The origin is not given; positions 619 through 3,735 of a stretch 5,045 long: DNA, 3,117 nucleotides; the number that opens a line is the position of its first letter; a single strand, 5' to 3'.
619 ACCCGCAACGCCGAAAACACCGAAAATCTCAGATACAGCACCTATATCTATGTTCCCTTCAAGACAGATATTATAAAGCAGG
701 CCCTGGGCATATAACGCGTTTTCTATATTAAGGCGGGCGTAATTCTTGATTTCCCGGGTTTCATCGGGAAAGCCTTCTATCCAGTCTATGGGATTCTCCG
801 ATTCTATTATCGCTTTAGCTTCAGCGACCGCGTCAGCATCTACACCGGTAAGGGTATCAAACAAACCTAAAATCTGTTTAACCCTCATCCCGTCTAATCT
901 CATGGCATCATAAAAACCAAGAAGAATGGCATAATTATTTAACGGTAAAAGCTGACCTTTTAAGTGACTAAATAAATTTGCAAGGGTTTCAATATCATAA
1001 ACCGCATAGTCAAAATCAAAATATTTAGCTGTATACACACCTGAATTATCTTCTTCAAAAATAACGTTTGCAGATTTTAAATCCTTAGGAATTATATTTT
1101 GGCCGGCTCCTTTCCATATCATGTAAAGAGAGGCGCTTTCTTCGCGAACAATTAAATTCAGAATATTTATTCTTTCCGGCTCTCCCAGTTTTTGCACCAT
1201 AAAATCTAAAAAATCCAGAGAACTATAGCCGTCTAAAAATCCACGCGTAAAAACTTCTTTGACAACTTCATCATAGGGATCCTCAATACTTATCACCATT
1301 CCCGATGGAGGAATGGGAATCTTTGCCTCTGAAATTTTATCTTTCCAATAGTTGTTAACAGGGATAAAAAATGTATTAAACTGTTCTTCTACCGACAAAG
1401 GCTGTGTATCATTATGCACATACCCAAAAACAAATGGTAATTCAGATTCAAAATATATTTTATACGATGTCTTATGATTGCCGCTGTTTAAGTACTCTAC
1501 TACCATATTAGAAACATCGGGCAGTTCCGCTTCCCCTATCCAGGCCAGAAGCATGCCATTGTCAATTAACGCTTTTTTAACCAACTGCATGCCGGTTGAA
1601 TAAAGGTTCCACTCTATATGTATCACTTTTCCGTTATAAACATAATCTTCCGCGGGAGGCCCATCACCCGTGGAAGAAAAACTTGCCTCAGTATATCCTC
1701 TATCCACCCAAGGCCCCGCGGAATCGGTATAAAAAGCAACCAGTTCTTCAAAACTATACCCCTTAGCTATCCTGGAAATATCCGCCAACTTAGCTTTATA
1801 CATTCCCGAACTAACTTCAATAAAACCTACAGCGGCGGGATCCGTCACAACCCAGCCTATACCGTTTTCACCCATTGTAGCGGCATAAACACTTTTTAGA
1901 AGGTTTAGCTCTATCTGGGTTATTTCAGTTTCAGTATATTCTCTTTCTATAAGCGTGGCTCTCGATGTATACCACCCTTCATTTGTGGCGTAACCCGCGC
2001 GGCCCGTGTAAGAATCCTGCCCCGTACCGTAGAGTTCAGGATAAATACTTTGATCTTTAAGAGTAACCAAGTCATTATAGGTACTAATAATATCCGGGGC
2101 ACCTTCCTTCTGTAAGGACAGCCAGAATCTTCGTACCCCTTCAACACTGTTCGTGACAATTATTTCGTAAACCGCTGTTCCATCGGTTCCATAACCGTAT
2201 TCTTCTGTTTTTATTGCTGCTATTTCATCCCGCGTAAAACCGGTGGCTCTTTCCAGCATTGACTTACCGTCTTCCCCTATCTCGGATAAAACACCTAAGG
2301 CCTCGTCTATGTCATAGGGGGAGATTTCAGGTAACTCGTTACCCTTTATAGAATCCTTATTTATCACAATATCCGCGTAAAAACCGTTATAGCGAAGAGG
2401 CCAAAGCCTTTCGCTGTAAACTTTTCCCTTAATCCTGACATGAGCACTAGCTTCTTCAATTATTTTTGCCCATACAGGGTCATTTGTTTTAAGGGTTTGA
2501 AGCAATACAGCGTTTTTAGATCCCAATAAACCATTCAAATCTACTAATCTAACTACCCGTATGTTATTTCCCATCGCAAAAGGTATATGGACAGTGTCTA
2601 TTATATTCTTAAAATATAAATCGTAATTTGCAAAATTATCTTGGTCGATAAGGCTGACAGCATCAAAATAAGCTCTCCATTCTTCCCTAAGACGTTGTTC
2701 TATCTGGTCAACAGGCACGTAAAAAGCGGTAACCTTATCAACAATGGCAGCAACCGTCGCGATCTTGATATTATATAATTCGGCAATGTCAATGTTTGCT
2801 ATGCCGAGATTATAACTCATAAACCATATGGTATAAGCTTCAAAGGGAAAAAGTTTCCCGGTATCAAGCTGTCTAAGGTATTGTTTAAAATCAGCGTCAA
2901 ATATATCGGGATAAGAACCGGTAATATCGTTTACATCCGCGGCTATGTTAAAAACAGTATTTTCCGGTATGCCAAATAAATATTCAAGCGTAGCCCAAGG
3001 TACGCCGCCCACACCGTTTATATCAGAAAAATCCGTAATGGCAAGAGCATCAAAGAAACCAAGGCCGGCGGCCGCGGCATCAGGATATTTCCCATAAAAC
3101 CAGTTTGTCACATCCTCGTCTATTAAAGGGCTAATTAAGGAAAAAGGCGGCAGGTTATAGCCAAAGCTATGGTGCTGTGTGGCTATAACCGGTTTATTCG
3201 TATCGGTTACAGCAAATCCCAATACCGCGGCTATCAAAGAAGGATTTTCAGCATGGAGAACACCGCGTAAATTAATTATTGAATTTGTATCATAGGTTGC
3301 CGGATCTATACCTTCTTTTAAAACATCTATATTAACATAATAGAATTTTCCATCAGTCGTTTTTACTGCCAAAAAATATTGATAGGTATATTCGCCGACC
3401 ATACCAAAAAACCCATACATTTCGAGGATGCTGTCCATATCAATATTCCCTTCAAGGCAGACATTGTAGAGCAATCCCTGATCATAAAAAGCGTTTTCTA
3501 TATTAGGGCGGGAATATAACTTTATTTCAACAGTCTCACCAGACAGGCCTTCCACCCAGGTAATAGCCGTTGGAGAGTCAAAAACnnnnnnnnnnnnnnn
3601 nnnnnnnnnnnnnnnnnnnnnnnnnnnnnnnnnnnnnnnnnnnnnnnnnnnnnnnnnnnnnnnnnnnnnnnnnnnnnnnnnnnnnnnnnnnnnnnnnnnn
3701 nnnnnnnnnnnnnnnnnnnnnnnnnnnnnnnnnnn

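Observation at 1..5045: The entire window is one stop-free 1,681-codon minus-strand frame that the supplied ORF track does not list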

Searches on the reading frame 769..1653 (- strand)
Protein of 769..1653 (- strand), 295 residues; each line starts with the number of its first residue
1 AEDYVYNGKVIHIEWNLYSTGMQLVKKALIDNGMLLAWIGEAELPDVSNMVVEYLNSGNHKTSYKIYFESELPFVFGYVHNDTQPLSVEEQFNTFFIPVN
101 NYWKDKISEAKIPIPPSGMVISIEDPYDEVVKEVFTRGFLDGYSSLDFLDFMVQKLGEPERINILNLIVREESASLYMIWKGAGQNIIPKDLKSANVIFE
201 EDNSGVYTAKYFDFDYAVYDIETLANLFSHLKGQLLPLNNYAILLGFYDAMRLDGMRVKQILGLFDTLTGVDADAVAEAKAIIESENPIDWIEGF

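Call 36: search_solved_structures(query=A1, max_evalue=10, show_alignments=3)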
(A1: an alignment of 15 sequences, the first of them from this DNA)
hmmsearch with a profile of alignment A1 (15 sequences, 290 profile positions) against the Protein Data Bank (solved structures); distinct sequences matched with E-value up to 10: 0.

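Call 37: find_homologous_proteins(query=A1, max_evalue=0.001)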
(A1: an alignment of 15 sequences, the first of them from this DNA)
Query A1 (15 sequences): 3354 candidates shared short words with the query, none scored E <= 0.001.

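Call 44: predict_structure(alignment_id=A2)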
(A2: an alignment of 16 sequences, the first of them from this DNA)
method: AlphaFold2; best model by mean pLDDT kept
length: 295 residues; sequences in the alignment: 16
mean_pLDDT: 93.0   pTM: 0.90
mean pLDDT of the five models: 93.0, 92.8, 91.6, 91.5, 91.5
residues with pLDDT >= 90: 259; 70-90: 25; 50-70: 5; < 50: 6
segments of 3 or more residues with pLDDT < 50: 290-295
pLDDT, mean of each block of 10 residues (from residue 1): 96 89 95 97 97 93 96 96 90 97 95 96 94 97 96 96 94 97 95 92 92 94 96 85 97 96 97 97 74 39
secondary structure, 60 per line:
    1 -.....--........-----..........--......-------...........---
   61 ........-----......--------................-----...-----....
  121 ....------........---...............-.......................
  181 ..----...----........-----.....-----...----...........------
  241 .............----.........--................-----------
elements in order: E2-6 E9-16 H22-31 H34-39 E47-57 E61-68 E74-79 H88-103 E117-124 E131-138 E142-144 H145-156 H158-182 E187-189 E197-201 E207-211 E217-219 H224-234 H241-253 H258-266 H269-284

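Call 47: fold_search(model_id=the predicted structure, library=pdb)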
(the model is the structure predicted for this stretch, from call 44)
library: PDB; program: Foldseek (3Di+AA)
matches with E <= 10: 1728; with E <= 0.001: 1149
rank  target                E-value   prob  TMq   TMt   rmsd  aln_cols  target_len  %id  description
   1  6d3l                  2.9e-07  1.00  0.40  0.47  10.3       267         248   14  Crystal structure of unphosphorylated human PKR (released 2019-07-10)
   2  7mp8                  3.1e-07  1.00  0.36  0.29  11.5       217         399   15  Crystal structure of the cytosolic domain of Tribolium castaneum PINK1 in the non-phosphorylated state (released 2021-12-01)
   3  2zv7                  3.4e-07  1.00  0.38  0.42   9.3       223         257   16  Lyn Tyrosine Kinase Domain, apo form (released 2008-11-11)
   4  2zva                  4.4e-07  1.00  0.42  0.47   9.4       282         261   14  Lyn Tyrosine Kinase Domain-Dasatinib complex (released 2008-11-11)
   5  4y8d_A                6.3e-07  1.00  0.41  0.46   8.6       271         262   16  Crystal structure of Cyclin-G associated kinase (GAK) complexed with selective 12i inhibitor (released 2015-04-08)
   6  5ikw                  6.3e-07  1.00  0.34  0.34   8.6       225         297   14  Crystal Structure of BMP-2-inducible kinase in complex with an Indazole inhibitor (released 2016-06-29)
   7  4c57_A                6.7e-07  1.00  0.40  0.38  10.9       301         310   15  Structure of GAK kinase in complex with a nanobody (released 2013-10-09)
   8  5i3o_A                7.1e-07  1.00  0.38  0.37   7.3       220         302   13  Crystal Structure of BMP-2-inducible kinase in complex with an Indazole inhibitor (released 2016-03-09)
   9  4mxo_A                8.0e-07  1.00  0.37  0.41  10.4       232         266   16  human Src kinase bound to kinase inhibitor bosutinib (released 2013-12-04)
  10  4o38_A                8.5e-07  1.00  0.39  0.42   5.7       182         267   18  Crystal structure of the human cyclin G associated kinase (GAK) (released 2014-01-01)
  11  9qb5_B                8.5e-07  1.00  0.38  0.37   7.9       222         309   13  AP2-associated protein kinase 1 (AAK1) bound to CKJB68 (released 2025-04-09)
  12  7wj7_B                8.5e-07  1.00  0.42  0.49   9.3       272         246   14  Crystal Structure of the Kinase Domain with Adenosine of a Class III Lanthipeptide Synthetase CurKC (released 2022-11-09)
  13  6dfl_A                9.0e-07  1.00  0.40  0.46   7.6       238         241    9  WaaP in complex with acyl carrier protein (released 2019-04-03)
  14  2zv9                  9.0e-07  1.00  0.37  0.42   8.4       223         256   15  Lyn Tyrosine Kinase Domain-PP2 complex (released 2008-11-11)
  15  4c59_A                9.0e-07  1.00  0.41  0.45   8.4       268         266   15  Structure of GAK kinase in complex with nanobody (NbGAK_4) (released 2013-10-09)
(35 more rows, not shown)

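Call 58: search_protein_families(library=pfam, alignment_id=A2, max_evalue=10)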
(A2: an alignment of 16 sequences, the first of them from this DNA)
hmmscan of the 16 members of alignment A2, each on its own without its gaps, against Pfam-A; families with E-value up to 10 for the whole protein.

A. member 1, seq(295 aa): 2 families
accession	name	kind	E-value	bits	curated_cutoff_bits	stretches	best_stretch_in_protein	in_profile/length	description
PF17403.7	Nrap_D2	-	0.26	11.5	33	1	172-232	52-118/151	Nrap protein PAP/OAS-like domain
PF01768.21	Birna_VP4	-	0.27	11.4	24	1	65-116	130-180/259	Birnavirus VP4 protein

B. families by the number of members that match (of 16 scanned): 9 families
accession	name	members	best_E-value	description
PF03701.19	UPF0181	1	0.013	Uncharacterised protein family (UPF0181)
PF21467.3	BetaGal_gal-bd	1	0.083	Beta-galactosidase, galactose-binding domain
PF02359.24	CDC48_N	1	0.11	Cell division protein 48 (CDC48), N-terminal domain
PF21849.1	DUF6908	1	0.11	Domain of unknown function (DUF6908)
PF00665.32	rve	1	0.12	Integrase core domain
PF07718.18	Coatamer_beta_C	1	0.16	Coatomer beta C-terminal region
PF17403.7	Nrap_D2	1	0.26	Nrap protein PAP/OAS-like domain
PF01768.21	Birna_VP4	1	0.27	Birnavirus VP4 protein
PF18958.6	DUF5700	1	0.29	Putative zinc dependent peptidase (DUF5700)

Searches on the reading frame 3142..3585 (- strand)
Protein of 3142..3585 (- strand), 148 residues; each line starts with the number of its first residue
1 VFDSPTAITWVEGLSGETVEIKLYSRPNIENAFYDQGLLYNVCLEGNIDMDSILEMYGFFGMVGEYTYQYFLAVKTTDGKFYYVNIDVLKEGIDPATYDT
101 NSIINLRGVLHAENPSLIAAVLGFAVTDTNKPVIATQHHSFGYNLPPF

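Call 75: find_related_loci(query=A4, collection=metagenome_contigs, flank=10000)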
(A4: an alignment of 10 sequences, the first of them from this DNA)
Query A4 (148 aa) in metagenome_contigs; peptide patterns used: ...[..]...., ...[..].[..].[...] (x = any residue, [..] = any of these).
166 stretches matched a pattern, but none encodes a relative of the query by tblastn (E <= 1e-3).
